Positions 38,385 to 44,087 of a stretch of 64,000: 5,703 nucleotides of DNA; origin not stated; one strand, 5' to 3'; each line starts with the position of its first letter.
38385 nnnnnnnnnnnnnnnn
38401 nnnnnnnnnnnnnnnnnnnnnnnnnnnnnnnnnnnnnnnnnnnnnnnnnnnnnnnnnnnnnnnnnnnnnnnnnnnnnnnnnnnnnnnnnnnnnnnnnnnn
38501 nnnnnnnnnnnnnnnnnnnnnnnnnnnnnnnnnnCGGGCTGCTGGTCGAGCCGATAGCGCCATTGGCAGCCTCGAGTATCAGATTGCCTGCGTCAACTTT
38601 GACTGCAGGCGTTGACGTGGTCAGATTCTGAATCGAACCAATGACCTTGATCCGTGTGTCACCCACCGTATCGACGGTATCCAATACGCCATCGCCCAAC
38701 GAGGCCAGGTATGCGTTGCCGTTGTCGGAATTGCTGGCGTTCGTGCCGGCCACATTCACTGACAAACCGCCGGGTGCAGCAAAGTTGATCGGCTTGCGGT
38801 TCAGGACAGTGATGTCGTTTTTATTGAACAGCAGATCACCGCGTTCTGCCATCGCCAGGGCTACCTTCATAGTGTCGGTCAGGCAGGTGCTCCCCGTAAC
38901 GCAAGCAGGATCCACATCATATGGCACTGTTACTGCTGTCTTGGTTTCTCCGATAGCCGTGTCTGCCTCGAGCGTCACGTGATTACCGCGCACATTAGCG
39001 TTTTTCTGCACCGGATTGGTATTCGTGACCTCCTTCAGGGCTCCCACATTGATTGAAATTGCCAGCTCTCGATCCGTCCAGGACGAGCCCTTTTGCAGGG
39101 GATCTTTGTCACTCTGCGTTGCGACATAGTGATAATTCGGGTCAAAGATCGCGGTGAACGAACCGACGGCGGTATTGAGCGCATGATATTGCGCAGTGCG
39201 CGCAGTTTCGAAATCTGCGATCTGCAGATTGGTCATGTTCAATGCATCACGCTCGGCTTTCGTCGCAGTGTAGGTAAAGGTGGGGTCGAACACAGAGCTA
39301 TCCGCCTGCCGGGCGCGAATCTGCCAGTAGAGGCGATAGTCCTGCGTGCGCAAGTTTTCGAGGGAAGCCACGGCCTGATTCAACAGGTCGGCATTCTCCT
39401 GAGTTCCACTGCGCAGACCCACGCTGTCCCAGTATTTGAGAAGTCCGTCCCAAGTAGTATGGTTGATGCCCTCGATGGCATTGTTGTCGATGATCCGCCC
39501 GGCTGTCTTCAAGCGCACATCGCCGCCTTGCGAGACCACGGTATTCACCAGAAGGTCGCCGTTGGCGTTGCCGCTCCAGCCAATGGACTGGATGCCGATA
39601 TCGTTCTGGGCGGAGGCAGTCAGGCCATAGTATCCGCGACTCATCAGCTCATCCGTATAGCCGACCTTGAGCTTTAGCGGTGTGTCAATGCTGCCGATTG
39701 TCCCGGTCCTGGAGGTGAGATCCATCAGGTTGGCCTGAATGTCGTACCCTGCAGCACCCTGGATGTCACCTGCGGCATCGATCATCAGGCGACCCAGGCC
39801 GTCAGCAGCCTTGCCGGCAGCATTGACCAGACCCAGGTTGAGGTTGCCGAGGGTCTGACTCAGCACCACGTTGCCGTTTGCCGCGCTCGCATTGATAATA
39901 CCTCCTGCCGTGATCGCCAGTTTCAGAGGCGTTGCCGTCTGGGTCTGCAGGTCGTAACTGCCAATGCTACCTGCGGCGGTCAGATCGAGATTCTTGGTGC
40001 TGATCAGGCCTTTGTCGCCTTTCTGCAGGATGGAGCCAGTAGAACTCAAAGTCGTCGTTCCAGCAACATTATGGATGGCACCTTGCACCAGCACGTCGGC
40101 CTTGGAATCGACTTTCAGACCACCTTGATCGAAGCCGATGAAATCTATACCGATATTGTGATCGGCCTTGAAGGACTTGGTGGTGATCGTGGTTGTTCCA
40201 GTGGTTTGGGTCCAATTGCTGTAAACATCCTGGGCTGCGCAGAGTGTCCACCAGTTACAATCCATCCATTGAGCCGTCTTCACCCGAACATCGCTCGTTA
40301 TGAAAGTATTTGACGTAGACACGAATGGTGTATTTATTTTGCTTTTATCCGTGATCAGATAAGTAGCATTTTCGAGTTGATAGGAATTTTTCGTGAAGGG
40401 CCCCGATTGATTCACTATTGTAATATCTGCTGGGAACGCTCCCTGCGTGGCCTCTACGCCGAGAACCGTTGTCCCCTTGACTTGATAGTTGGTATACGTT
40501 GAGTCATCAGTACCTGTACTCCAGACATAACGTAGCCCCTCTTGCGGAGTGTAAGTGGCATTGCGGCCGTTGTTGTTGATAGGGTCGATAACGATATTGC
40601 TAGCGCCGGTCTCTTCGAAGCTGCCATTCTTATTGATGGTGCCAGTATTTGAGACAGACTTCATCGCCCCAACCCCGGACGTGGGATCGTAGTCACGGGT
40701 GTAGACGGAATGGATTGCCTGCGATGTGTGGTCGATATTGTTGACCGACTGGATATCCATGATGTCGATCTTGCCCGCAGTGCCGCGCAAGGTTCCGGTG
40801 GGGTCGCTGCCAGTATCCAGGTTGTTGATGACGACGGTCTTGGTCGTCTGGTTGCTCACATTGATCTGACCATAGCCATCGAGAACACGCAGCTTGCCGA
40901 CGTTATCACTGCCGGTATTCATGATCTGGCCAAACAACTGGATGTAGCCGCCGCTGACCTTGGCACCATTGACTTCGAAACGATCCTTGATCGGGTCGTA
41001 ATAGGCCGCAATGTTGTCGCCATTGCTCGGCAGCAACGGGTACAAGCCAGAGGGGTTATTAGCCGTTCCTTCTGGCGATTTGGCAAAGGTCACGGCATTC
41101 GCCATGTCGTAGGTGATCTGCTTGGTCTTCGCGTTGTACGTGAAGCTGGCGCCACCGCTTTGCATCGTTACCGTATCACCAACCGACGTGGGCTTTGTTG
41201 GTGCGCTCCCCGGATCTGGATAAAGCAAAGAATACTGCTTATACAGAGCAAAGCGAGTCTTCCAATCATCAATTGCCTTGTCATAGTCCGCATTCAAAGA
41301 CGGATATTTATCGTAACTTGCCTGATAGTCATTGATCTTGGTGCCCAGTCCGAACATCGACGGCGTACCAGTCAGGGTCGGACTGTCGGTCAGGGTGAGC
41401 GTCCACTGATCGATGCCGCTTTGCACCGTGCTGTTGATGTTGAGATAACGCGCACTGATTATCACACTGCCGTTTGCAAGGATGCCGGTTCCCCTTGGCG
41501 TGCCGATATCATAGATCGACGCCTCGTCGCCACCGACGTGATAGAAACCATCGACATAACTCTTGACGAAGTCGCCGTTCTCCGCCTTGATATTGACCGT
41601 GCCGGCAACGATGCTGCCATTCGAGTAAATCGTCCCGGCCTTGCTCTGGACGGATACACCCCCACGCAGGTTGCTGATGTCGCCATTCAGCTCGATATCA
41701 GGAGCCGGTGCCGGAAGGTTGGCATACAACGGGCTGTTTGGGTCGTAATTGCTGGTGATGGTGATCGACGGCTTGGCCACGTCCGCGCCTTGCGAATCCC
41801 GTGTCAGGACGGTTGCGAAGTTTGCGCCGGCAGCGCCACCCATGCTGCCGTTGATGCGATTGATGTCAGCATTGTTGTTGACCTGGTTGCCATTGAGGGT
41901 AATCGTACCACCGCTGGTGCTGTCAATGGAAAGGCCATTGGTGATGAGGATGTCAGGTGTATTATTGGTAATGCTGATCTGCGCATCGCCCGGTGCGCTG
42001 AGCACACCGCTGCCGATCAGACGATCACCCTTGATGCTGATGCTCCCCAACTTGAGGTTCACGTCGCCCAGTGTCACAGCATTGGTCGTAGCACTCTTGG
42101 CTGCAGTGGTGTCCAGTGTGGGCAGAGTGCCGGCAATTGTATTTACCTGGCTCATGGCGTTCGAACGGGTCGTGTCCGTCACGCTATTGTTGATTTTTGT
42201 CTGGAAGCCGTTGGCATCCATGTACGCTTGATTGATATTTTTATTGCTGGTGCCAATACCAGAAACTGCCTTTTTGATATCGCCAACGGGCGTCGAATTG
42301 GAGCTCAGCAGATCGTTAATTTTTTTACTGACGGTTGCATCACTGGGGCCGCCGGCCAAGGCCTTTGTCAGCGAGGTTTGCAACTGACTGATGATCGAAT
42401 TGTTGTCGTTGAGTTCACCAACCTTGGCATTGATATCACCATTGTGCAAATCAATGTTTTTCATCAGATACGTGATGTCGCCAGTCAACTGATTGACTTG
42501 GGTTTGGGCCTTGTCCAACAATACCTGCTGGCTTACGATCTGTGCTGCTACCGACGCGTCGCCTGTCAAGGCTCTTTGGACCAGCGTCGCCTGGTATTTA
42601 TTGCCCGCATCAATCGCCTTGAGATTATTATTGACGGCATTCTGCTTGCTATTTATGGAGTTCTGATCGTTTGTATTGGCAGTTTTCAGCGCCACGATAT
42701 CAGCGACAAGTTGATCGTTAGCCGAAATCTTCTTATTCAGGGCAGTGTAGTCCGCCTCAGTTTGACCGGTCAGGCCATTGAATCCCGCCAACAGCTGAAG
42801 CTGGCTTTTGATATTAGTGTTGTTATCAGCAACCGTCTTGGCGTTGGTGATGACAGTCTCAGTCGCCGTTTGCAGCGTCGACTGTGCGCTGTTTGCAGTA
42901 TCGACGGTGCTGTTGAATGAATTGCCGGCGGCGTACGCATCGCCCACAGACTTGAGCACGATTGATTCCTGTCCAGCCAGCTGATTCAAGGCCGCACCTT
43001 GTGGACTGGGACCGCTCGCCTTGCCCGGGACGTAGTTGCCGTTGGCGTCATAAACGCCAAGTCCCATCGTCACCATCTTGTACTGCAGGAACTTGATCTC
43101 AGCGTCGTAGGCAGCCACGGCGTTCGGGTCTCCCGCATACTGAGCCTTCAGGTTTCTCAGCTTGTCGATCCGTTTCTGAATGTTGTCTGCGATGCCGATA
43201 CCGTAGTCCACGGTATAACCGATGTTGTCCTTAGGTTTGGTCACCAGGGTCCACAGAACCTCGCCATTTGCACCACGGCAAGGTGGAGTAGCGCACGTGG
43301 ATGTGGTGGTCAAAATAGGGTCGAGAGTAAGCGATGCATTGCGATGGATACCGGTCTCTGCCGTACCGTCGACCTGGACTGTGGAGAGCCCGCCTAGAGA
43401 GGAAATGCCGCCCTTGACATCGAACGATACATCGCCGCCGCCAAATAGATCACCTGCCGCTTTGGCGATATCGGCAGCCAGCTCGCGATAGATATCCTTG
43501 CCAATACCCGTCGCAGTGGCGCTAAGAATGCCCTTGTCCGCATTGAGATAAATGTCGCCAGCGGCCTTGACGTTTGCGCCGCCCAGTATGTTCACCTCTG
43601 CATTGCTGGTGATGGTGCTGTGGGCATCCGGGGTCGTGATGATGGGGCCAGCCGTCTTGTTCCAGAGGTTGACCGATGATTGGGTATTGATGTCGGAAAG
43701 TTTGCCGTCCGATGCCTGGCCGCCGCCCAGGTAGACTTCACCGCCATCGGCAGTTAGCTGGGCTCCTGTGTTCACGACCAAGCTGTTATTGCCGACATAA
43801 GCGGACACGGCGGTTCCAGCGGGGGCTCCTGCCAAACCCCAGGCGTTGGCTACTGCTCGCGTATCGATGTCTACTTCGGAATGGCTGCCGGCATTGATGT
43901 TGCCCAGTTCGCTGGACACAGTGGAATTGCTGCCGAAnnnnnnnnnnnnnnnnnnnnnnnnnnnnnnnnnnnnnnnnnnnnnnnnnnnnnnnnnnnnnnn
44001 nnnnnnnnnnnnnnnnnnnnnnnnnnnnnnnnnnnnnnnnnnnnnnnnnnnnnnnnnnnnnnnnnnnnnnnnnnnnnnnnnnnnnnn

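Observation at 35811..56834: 7007-aa TpsA translationally coupled to a downstream TpsB (A-then-B order) with no CDI hallmarks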

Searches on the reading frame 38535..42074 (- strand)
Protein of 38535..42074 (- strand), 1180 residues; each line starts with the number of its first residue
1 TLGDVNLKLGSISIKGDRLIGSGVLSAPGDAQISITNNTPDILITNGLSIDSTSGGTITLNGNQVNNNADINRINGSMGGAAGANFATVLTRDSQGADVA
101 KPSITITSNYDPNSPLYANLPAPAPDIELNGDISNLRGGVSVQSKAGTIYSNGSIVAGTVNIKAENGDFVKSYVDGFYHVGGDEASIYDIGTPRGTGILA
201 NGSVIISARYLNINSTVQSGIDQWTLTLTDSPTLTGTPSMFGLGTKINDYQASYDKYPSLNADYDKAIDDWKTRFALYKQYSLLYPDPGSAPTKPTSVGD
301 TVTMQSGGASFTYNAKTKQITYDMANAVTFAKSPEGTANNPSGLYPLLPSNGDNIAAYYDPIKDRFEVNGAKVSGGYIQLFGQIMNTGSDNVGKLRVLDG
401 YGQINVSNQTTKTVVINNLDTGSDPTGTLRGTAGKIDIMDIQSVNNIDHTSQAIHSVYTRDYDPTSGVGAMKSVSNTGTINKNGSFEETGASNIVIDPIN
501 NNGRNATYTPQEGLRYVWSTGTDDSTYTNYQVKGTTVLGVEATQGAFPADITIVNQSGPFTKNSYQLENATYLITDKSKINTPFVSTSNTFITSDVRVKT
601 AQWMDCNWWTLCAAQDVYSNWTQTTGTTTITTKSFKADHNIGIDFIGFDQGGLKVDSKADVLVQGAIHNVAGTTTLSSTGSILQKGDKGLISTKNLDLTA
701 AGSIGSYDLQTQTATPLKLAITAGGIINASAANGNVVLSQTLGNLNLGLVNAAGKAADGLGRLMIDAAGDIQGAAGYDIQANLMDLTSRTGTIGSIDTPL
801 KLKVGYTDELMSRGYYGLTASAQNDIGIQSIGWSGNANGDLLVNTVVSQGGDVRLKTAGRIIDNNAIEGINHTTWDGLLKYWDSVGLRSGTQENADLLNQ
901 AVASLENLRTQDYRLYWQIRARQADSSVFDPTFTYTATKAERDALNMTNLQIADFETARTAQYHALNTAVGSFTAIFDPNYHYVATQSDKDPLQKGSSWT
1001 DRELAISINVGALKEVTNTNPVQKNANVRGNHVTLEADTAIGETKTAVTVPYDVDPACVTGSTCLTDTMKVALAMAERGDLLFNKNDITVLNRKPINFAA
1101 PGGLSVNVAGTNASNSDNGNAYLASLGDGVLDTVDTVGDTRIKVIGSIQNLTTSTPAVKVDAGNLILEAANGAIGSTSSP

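Call 71: predict_structure(alignment_id=A3)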
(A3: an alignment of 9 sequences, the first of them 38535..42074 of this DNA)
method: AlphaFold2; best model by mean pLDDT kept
length: 1180 residues; sequences in the alignment: 9
mean_pLDDT: 65.0   pTM: 0.51
mean pLDDT of the five models: 65.0, 58.6, 57.8, 56.8, 56.1
residues with pLDDT >= 90: 181; 70-90: 270; 50-70: 441; < 50: 288
segments of 3 or more residues with pLDDT < 50: 13-18, 39-42, 76-99, 169-202, 221-232, 277-297, 325-354, 424-429, 491-495, 537-550, 553-557, 561-581, 595-597, 606-611, 904-913, 918-939, 969-973, 992-1017, 1059-1063
pLDDT, mean of each block of 10 residues (from residue 1): 62 49 62 64 58 63 68 48 39 43 72 59 63 62 68 57 55 29 23 28 55 67 36 53 60 60 60 51 38 49 59 71 49 31 29 48 65 65 71 72 69 82 51 76 66 82 58 79 66 48 74 63 64 54 44 48 43 40 59 52 45 50 65 69 75 84 88 90 90 93 91 91 88 95 90 85 94 88 95 93 90 90 96 91 94 95 75 64 53 55 49 48 43 46 61 71 61 50 57 40 36 41 80 95 84 52 59 65 71 88 91 81 87 89 82 60 80 62
secondary structure, 60 per line:
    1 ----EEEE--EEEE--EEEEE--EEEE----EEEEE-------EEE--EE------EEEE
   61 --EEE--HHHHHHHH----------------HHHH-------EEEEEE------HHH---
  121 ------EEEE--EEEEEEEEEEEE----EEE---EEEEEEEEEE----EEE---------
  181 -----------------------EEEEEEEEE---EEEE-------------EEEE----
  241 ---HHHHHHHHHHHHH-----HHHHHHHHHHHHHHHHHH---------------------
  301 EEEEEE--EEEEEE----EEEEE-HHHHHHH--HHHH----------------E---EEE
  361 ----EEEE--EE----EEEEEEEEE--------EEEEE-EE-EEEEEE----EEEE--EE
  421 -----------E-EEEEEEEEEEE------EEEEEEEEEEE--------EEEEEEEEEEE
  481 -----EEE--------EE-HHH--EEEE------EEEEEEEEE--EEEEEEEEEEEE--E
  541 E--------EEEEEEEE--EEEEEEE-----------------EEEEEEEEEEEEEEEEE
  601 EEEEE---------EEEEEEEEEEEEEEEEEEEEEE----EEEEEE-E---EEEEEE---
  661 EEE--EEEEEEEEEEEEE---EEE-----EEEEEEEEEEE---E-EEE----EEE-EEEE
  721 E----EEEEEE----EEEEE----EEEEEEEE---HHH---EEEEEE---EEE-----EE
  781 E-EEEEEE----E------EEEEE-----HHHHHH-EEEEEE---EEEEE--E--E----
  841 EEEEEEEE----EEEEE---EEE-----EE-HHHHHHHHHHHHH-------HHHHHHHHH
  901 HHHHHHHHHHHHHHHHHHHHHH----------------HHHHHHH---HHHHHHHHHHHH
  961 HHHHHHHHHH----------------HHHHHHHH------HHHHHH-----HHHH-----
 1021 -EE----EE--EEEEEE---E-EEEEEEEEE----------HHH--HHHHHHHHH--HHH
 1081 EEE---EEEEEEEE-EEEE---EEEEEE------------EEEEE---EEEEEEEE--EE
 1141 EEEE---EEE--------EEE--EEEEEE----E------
elements in order (helices of 4 or more, strands of 3 or more residues): E5-8 E11-14 E17-21 E24-27 E32-36 E44-46 E57-60 E63-65 H68-75 H92-95 E103-108 E127-130 E133-144 E149-151 E155-164 E169-171 E204-212 E216-219 E233-236 H244-256 H262-279 E301-306 E309-314 E319-323 H325-331 H334-337 E358-360 E365-368 E377-385 E394-398 E403-408 E413-416 E434-444 E451-461 E470-480 E486-488 E505-508 E515-523 E526-537 E550-557 E560-566 E584-605 E615-636 E641-646 E652-657 E661-663 E666-678 E682-684 E690-700 E706-708 E713-715 E717-721 E726-731 E736-740 E745-752 E762-767 E771-773 E779-781 E783-788 E800-804 H810-815 E817-822 E826-830 E841-848 E853-857 E861-863 H872-884 H892-922 H939-945 H949-970 H987-994 H1001-1006 H1012-1015 E1032-1037 E1043-1051 H1067-1075 E1081-1083 E1087-1094 E1096-1099 E1103-1108 E1121-1125 E1129-1136 E1139-1144 E1148-1150 E1159-1161 E1164-1169

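Call 73: fold_search(model_id=the predicted structure, library=pdb)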
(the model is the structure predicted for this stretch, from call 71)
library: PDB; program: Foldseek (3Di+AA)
matches with E <= 10: 162; with E <= 0.001: 0
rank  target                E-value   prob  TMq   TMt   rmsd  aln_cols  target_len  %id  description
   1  4om9                  1.9e-01  0.11  0.10  0.12  45.4       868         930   10  X-Ray Crystal Structure of the passenger domain of Plasmid encoded toxin, an Autrotansporter Enterotoxin from enteroaggr (released 2014-03-12)
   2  6u4p_A                3.4e-01  0.08  0.04  0.11  27.1       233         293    8  Structure-based discovery of a novel small-molecule inhibitor of methicillin-resistant S. aureus (released 2020-03-25)
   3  1lkf                  3.6e-01  0.06  0.03  0.10  30.0       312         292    9  LEUKOCIDIN F (HLGB) FROM STAPHYLOCOCCUS AUREUS (released 1999-07-28)
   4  4p24_D                3.7e-01  0.08  0.04  0.12  27.2       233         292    8  pore forming toxin (released 2015-03-11)
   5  7o1q_A                4.1e-01  0.09  0.03  0.11  27.1       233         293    7  Amyloid beta oligomer displayed on the alpha hemolysin scaffold (released 2021-04-14)
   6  9lb6                  4.3e-01  0.05  0.03  0.04  26.4       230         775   10  Crystal structure of trehalose 6-phosphate phosphatase Weissella ceti (released 2025-07-30)
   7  8jx3_A                4.4e-01  0.07  0.03  0.11  27.7       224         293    8  alpha-Hemolysin(G122S/K147R/K237C)-SpyTag/SpyCatcher head to head 14-mer (released 2024-07-03)
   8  6u2s                  5.6e-01  0.05  0.03  0.10  27.9       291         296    7  Structure-based discovery of a novel small-molecule inhibitor of methicillin-resistant S. aureus (released 2020-03-25)
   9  9rsu_A                5.8e-01  0.08  0.03  0.12  28.0       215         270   12  NetF pore structure (released 2026-02-18)
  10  3m4d_A                5.8e-01  0.06  0.04  0.11  27.0       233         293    8  Crystal structure of the M113N mutant of alpha-hemolysin (released 2010-05-05)
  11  3l88_H                6.1e-01  0.06  0.03  0.14  27.7       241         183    9  Crystal structure of the human Adenovirus type 21 fiber knob (released 2010-04-14)
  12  9rsm_A                7.3e-01  0.05  0.03  0.12  29.7       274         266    6  NetF 9mer pre-pore structure on 2N2 nanodiscs. (released 2026-02-18)
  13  6z1p_Bj               7.9e-01  0.08  0.03  0.14  19.9       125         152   13  Structure of the mitochondrial ribosome from Tetrahymena thermophila (released 2020-06-24)
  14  7vxl_A                8.3e-01  0.08  0.04  0.14  24.2       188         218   13  Coxsackievirus B3 A-particle at pH7.4 (VP3-234Q) (released 2022-11-16)
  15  8jx2_A                8.3e-01  0.06  0.04  0.11  27.1       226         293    7  alpha-Hemolysin(G122S/K147R)-SpyTag/SpyCatcher head to head 14-mer (released 2024-07-03)
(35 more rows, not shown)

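Call 87: search_protein_families(library=pfam, alignment_id=A3, max_evalue=0.01)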
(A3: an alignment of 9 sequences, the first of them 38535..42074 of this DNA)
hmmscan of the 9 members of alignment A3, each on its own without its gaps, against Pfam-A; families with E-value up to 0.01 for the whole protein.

A. member 1, window:38535-42074:- (1180 aa): 0 families

B. families by the number of members that match (of 9 scanned): 0 families

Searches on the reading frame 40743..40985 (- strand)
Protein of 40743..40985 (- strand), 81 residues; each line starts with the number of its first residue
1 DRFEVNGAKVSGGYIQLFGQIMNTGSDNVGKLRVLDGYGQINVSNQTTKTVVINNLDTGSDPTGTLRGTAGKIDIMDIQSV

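Call 79: find_related_loci(query=A4, collection=genome_contigs, flank=10000)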
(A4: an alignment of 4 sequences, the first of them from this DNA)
Query A4 (81 aa) in genome_contigs; peptide patterns used: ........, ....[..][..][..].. (x = any residue, [..] = any of these).
147 stretches matched a pattern; 107 encode a relative of the query (tblastn E <= 1e-3); the best 80 are kept; 80 distinct loci.
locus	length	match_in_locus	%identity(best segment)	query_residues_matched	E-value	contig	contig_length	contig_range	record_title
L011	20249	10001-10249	72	2-81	4e-35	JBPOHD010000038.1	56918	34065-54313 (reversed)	MAG: Pseudomonadota bacterium isolate MAG_183 c_000000103628, whole genome shotgun sequence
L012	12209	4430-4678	71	2-81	8e-34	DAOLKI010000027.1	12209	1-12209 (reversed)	MAG TPA_asm: Rhodocyclaceae bacterium isolate AMR_MDS_0332 NODE_2588_length_12209_cov_6.353217, whole genome shotgun seq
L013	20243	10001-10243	69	2-81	2e-32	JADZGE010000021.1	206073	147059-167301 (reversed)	MAG: Burkholderiales bacterium isolate SJ92 c_000000305815, whole genome shotgun sequence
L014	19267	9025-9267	62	1-81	4e-31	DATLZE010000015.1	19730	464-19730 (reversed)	MAG TPA_asm: Burkholderiales bacterium isolate SMAG_U13290 k141_200272, whole genome shotgun sequence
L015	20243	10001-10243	65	1-81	2e-28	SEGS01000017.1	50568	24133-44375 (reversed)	MAG: Variovorax sp. isolate PMG_217 scaffold_857, whole genome shotgun sequence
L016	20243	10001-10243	65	1-81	3e-28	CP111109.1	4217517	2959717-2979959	Comamonadaceae bacterium AAW chromosome, complete genome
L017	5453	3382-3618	62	1-78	2e-27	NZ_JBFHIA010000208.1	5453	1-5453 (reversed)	MAG: Phaeovulum sp. isolate Mix_sand07.2021.05.G.26 k141_2836025_length_5453_cov_108.6610, whole genome shotgun sequence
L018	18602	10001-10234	63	2-78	2e-27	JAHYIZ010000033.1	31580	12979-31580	MAG: Rhodobacteraceae bacterium isolate KA09 NODE_759_length_31580_cov_7.398118, whole genome shotgun sequence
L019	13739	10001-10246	61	1-81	3e-27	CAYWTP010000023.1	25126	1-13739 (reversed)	MAG TPA_asm: uncultured Ectothiorhodospiraceae bacterium isolate SRP214966_co3_144 genome assembly, contig: NODE_2386_le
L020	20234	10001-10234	63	2-78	4e-27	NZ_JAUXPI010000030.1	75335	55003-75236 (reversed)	MAG: Phaeovulum sp. isolate C10_metabat.bin.22 C10_k141_82998, whole genome shotgun sequence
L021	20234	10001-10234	62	2-78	4e-27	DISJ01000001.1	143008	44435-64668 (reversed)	MAG TPA_asm: Rhodobacteraceae bacterium UBA6213 UBA6213_contig_3221, whole genome shotgun sequence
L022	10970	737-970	62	2-78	4e-27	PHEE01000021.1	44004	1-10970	MAG: Alphaproteobacteria bacterium HGW-Alphaproteobacteria-4 bjp_ig2158_scaffold_550, whole genome shotgun sequence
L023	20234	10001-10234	63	2-78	9e-27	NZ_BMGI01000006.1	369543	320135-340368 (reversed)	Sinisalibacter lacisalsi strain CGMCC 1.12922 sequence06, whole genome shotgun sequence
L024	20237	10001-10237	60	2-81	3e-26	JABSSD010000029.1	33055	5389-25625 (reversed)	MAG: Rhodobacteraceae bacterium isolate DT_103 DT-Rhodobacteraceae-4_scaffold_29, whole genome shotgun sequence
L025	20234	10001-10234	62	2-78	2e-26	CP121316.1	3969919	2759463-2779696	MAG: Paracoccaceae bacterium isolate NCC532_bact_2648 chromosome, complete genome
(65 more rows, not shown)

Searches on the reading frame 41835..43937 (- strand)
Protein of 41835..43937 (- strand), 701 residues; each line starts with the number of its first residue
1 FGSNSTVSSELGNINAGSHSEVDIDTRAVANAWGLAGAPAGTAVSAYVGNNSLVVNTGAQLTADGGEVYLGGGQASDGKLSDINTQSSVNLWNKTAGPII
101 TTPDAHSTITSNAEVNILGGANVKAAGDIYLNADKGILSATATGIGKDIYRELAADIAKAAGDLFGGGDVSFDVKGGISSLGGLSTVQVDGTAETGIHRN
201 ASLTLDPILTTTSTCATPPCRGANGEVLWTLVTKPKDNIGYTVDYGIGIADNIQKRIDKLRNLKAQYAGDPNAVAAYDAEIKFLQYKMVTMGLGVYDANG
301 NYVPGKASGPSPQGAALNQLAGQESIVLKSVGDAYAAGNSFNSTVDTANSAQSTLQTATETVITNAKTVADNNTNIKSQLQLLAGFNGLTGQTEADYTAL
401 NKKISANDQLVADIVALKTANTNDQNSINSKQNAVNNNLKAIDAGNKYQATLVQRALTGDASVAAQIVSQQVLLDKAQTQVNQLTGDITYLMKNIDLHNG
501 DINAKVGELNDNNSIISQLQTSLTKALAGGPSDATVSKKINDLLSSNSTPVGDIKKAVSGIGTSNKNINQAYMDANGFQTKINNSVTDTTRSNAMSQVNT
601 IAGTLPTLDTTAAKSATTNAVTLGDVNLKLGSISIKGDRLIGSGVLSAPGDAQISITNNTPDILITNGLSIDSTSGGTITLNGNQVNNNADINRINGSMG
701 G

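Call 8: search_protein_families(library=pfam, proteins=[window:41835-43937:-], max_evalue=10)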
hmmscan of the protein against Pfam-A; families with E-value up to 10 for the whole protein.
seq(701 aa): 1 family
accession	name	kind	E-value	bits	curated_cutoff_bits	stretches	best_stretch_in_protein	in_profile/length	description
PF10796.14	Anti-adapt_IraP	-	4.5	8.5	23.2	1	392-457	14-78/86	Sigma-S stabilisation anti-adaptor protein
